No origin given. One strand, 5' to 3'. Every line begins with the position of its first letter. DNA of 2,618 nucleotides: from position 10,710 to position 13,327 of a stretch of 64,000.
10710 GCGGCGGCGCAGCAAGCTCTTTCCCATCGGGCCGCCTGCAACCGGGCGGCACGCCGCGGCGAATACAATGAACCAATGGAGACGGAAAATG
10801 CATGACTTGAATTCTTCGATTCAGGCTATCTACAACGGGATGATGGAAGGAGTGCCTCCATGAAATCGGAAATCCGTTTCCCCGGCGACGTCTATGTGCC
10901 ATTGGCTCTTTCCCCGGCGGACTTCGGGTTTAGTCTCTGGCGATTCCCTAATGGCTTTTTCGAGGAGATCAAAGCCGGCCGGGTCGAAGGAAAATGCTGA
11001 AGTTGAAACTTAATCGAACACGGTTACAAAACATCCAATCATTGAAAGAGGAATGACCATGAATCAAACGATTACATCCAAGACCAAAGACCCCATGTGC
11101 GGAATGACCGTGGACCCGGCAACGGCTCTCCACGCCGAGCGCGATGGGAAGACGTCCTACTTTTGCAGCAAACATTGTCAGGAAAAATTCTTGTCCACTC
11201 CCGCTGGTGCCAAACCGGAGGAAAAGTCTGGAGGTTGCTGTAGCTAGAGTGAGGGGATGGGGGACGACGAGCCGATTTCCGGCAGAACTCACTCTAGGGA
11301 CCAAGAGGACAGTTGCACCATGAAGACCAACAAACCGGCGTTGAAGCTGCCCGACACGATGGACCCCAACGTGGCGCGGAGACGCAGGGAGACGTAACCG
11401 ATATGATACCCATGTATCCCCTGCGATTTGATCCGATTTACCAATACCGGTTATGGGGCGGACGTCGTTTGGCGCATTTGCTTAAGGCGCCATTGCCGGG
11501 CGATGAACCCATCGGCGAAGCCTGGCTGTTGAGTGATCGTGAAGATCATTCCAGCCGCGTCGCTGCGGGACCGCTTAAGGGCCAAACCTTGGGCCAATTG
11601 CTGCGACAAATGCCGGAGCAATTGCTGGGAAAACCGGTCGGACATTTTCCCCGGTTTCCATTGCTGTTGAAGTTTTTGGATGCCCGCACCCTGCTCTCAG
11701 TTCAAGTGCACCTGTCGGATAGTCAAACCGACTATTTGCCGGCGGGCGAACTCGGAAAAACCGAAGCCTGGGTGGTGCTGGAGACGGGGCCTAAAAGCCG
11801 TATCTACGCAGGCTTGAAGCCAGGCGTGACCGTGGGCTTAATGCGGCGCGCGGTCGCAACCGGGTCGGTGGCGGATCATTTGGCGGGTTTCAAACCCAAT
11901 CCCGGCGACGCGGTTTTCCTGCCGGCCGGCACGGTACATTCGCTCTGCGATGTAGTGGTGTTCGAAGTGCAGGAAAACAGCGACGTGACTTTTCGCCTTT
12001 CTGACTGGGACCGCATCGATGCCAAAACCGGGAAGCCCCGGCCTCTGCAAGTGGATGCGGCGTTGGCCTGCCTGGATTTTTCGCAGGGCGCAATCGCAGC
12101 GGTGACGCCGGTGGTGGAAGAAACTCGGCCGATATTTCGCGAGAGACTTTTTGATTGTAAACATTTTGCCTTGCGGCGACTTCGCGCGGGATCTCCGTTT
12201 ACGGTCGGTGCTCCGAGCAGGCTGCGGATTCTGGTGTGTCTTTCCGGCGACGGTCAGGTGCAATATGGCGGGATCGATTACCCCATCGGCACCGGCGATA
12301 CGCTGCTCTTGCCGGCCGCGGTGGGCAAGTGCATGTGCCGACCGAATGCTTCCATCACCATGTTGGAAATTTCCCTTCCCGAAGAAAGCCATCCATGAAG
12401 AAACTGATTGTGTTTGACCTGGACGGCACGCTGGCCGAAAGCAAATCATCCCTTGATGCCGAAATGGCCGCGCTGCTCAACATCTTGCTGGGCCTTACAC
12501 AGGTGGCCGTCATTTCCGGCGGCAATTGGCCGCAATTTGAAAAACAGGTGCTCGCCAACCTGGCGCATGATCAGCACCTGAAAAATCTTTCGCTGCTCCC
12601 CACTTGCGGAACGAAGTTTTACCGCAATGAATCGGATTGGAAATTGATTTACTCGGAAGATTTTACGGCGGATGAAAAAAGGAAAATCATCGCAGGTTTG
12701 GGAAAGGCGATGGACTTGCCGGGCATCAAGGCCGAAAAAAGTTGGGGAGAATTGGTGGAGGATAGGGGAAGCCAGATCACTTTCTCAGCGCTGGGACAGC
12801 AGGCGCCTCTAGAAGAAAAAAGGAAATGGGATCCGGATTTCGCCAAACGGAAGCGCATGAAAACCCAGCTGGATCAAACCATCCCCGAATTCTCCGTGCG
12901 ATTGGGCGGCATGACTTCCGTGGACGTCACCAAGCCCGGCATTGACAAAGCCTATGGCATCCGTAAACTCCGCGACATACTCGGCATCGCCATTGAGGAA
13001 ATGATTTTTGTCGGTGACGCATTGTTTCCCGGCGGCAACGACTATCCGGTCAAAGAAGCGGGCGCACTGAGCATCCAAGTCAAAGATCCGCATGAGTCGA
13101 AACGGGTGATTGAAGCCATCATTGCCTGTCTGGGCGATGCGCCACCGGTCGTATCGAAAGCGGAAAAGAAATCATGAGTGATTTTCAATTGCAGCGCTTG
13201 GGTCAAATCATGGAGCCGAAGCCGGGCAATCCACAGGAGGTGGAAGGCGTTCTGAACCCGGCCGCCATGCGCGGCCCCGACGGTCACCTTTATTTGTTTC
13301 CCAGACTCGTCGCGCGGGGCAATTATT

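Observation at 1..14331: One-strand 'phosphorolytic' carbohydrate-to-acetyl-phosphate island (glgP, GH130, PMM, PMI, Xfp, AckA, class I FBA, PPK2)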

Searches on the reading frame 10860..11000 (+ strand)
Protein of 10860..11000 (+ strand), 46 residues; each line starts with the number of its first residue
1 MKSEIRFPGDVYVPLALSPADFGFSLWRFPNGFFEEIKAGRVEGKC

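Call 12: search_protein_families(library=pfam, proteins=[window:10860-11000:+], max_evalue=0.01)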
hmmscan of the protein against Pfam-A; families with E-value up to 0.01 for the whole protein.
window:10860-11000:+ (46 aa): 0 families

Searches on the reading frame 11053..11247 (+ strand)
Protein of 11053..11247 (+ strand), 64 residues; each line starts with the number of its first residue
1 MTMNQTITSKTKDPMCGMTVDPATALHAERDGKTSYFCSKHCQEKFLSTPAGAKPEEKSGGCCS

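Call 12: search_protein_families(library=pfam, proteins=[window:11053-11247:+], max_evalue=0.01)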
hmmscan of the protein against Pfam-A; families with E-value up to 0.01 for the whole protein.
window:11053-11247:+ (64 aa): 2 families
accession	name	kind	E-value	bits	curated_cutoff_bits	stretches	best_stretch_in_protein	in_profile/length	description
PF04945.19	YHS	-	6.1e-11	42.6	30.3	1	12-51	2-41/47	YHS domain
PF06467.20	zf-FCS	-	0.00063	19.9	22.4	1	29-46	22-39/39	MYM-type Zinc finger with FCS sequence motif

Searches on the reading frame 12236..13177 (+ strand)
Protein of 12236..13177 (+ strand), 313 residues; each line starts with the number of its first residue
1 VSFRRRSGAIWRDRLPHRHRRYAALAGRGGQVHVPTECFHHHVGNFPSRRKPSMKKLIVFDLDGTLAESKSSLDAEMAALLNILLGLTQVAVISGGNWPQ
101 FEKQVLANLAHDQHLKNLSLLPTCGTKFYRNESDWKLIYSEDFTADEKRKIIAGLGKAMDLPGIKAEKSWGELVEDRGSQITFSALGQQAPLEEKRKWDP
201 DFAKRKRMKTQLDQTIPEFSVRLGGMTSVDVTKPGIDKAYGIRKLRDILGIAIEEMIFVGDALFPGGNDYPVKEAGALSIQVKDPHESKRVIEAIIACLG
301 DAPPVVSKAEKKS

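Call 3: search_protein_families(library=pfam, proteins=[window:12236-13177:+])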
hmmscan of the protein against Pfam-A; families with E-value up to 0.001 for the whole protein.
window:12236-13177:+ (313 aa): 3 families
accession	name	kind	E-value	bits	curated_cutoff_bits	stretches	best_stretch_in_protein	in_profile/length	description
PF03332.19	PMM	-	2.9e-11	44.1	22.4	1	164-296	84-219/221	Eukaryotic phosphomannomutase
PF08282.18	Hydrolase_3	-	7.1e-10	39.5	20.9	1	204-262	153-212/255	haloacid dehalogenase-like hydrolase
PF00702.32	Hydrolase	-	1.5e-05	25.9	26.4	0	56-84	2-37/191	haloacid dehalogenase-like hydrolase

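Call 4: search_protein_families(library=ncbifam, proteins=[window:12236-13177:+])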
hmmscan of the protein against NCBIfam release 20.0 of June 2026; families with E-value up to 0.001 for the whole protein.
window:12236-13177:+ (313 aa): 6 families
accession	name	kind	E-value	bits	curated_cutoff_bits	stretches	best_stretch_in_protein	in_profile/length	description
TIGR01484.1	HAD-SF-IIB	subfamily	1.5e-17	64.4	41.8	1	57-281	1-220/221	HAD-IIB family hydrolase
TIGR00099.1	Cof-subfamily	subfamily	5.1e-10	39.4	137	1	57-262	1-213/256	Cof-type HAD-IIB family hydrolase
NF002245.0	PRK01158.1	equivalog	1.2e-08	34.5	198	1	228-288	148-204/233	phosphoglycolate phosphatase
TIGR01487.1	Pglycolate_arch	equivalog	4.1e-07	30.1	122.75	0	228-262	138-172/215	phosphoglycolate phosphatase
TIGR01482.1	SPP-subfamily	subfamily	1.2e-06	28.2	107.15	1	180-276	93-184/225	sucrose-phosphate phosphatase subfamily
TIGR01491.1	HAD-SF-IB-PSPlk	hypoth_equivalog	0.00023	20.9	151.9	0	54-73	3-22/201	phosphoserine phosphatase-like hydrolase, archaeal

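Call 14: search_solved_structures(query=window:12395-13174:+, max_evalue=0.001, show_alignments=1)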
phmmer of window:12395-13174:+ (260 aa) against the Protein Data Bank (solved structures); distinct sequences matched with E-value up to 0.001: 17.
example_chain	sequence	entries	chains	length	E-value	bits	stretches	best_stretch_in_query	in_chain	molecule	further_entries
4bnd_A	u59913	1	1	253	2.6e-43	151.4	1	1-244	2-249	ALPHA-PHOSPHOGLUCOMUTASE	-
4bnd_B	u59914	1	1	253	2.6e-43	151.4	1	1-244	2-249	ALPHA-PHOSPHOGLUCOMUTASE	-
6i5x_A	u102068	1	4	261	1.3e-14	57.4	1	4-235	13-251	Phosphomannomutase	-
9hn3_A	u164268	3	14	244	2e-14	56.8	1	3-242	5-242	Phosphomannomutase 2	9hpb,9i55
5ue7_A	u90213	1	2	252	5.2e-12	48.8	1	2-239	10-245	Phosphomannomutase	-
2amy_A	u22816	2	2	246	6.4e-12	48.5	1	4-242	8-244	Phosphomannomutase 2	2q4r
7o0c_A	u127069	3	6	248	6.6e-12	48.5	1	4-242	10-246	Phosphomannomutase 2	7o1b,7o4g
6cfr_A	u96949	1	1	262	9.1e-12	48.1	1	4-219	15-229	Phosphomannomutase 1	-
6cft_A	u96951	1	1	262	9.6e-12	48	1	4-219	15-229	Phosphomannomutase 1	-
7o58_A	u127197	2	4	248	1.2e-11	47.6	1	4-242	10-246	Phosphomannomutase 2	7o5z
2fuc_A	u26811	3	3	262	2.3e-11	46.7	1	4-219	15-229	Phosphomannomutase 1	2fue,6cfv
6cfu_A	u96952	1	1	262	2.7e-11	46.5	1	4-219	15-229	Phosphomannomutase 1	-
6cfs_A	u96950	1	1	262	1.1e-10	44.5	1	4-219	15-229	Phosphomannomutase 1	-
3f9r_A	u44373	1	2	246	2.2e-10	43.5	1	3-220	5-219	Phosphomannomutase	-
2i54_A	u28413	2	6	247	1.4e-09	40.9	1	2-243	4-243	Phosphomannomutase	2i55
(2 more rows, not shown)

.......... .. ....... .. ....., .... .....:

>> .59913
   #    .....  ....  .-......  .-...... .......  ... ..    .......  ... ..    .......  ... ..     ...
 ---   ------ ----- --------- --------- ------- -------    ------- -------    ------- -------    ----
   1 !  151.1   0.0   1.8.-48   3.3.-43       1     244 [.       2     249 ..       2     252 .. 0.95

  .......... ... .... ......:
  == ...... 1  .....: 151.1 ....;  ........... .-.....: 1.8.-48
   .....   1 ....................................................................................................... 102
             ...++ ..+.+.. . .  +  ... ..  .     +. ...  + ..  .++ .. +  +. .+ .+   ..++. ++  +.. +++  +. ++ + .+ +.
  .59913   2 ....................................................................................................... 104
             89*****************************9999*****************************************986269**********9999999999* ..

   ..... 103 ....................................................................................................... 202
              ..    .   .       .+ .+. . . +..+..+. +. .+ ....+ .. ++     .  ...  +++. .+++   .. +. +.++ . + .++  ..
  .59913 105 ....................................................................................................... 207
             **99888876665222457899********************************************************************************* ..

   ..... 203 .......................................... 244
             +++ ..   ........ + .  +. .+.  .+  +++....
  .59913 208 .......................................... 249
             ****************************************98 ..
